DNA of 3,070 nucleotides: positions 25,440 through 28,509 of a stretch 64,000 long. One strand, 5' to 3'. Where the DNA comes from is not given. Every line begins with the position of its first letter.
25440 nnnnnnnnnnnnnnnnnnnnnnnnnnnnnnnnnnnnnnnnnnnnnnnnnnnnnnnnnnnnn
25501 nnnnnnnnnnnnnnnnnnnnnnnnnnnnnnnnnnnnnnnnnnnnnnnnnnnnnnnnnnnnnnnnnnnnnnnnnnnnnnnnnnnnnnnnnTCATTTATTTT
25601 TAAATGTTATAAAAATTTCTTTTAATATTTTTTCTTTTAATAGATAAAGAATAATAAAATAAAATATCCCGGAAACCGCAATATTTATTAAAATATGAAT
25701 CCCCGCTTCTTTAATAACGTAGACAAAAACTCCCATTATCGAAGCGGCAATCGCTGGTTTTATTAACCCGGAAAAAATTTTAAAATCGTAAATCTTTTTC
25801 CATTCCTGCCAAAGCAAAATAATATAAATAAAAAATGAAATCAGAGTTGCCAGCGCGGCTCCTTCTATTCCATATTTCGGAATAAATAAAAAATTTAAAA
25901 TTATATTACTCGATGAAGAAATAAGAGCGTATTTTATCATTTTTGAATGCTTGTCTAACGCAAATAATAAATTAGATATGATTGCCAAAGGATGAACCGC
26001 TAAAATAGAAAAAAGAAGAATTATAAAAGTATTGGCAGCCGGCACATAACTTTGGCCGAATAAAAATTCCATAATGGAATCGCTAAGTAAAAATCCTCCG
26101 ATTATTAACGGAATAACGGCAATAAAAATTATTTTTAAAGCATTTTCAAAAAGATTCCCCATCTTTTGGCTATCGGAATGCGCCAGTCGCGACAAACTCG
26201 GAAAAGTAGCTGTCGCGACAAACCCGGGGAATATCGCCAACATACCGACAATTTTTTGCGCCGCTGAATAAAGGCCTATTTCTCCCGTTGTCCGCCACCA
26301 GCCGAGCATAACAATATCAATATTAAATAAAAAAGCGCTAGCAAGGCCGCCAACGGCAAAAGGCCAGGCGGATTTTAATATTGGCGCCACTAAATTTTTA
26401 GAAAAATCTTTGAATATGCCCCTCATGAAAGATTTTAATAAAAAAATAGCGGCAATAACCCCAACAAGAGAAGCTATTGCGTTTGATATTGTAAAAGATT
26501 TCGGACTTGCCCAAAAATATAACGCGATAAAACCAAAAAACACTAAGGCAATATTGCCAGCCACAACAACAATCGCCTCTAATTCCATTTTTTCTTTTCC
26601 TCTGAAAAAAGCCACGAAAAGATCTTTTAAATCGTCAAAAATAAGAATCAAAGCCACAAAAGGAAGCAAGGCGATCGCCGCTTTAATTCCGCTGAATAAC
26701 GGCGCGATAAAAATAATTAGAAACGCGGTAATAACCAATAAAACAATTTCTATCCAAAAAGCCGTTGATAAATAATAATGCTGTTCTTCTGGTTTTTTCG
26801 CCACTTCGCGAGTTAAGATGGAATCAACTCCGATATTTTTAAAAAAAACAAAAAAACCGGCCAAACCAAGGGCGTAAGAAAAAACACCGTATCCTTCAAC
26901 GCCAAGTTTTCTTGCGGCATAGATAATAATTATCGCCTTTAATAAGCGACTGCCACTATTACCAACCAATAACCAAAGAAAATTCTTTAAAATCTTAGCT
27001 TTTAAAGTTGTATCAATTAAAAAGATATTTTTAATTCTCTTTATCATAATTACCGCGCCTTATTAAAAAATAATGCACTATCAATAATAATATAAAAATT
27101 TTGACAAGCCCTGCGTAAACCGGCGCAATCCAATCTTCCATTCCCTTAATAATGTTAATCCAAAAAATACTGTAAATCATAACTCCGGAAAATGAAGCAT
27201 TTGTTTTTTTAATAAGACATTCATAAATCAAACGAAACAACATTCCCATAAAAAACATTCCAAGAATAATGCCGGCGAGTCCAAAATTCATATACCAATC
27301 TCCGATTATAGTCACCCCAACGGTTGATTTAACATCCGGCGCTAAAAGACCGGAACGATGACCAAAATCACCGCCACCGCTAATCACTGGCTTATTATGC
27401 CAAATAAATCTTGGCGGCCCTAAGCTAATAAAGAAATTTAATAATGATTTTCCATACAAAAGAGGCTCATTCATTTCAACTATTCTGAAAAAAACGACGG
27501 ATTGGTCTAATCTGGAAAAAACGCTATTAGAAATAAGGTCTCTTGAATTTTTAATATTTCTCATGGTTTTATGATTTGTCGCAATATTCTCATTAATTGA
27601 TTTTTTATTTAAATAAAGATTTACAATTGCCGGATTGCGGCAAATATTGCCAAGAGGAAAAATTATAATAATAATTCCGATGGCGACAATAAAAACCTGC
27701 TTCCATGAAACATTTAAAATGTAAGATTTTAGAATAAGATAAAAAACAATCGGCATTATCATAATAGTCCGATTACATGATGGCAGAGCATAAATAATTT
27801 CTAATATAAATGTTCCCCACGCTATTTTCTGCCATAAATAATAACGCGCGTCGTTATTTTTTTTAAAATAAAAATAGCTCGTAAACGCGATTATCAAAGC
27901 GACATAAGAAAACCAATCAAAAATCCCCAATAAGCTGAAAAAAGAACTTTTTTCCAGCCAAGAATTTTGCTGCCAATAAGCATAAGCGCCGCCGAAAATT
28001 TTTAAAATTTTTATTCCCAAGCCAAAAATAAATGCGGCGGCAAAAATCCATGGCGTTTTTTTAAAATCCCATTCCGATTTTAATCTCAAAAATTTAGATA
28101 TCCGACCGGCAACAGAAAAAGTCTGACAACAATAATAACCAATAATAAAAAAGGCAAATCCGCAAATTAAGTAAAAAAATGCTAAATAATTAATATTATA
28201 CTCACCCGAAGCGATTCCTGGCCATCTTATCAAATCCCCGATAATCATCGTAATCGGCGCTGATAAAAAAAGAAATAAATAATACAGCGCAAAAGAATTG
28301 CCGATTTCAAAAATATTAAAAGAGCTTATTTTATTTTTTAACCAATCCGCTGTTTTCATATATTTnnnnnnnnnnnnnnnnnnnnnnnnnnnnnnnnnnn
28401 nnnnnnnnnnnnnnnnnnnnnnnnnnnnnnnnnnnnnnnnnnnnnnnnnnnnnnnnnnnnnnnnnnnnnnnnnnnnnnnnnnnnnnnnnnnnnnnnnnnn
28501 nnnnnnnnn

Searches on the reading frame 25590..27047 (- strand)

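Call 89: search_protein_families(library=pfam, proteins=[window:25590-27047:-], max_evalue=0.001)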
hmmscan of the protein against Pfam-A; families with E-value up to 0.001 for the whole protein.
window:25590-27047:- (485 aa): 3 families
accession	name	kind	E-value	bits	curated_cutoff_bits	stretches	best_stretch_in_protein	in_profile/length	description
PF01943.22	Polysacc_synt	-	1.9e-38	132.9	28.2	1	19-288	1-273/274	Polysaccharide biosynthesis protein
PF13440.11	Polysacc_synt_3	-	3.2e-24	86.1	23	1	45-338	3-292/293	Polysaccharide biosynthesis protein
PF03023.19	MurJ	-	2.9e-14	53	27.4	1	99-447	70-434/451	Lipid II flippase MurJ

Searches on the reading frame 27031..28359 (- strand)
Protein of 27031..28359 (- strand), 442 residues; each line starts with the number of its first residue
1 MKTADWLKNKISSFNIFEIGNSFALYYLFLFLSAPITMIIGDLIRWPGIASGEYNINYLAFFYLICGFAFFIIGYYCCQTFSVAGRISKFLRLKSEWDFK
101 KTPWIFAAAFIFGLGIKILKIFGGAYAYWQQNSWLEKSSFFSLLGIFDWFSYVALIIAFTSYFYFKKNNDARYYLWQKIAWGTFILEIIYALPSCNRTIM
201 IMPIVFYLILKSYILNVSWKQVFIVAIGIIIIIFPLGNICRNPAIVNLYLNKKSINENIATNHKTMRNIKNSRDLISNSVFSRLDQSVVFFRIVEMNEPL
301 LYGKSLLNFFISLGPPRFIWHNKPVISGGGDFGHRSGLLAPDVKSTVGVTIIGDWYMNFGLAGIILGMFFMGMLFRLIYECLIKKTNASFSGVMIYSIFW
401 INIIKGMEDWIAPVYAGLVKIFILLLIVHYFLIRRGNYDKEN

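Call 89: search_protein_families(library=pfam, proteins=[window:27031-28359:-], max_evalue=0.001)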
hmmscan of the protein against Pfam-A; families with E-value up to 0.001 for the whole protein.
window:27031-28359:- (442 aa): 1 family
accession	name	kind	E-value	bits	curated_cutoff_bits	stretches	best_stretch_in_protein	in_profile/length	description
PF01901.21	O_anti_polymase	-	1.8e-07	31.2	24.2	1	345-402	263-317/335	Putative O-antigen polymerase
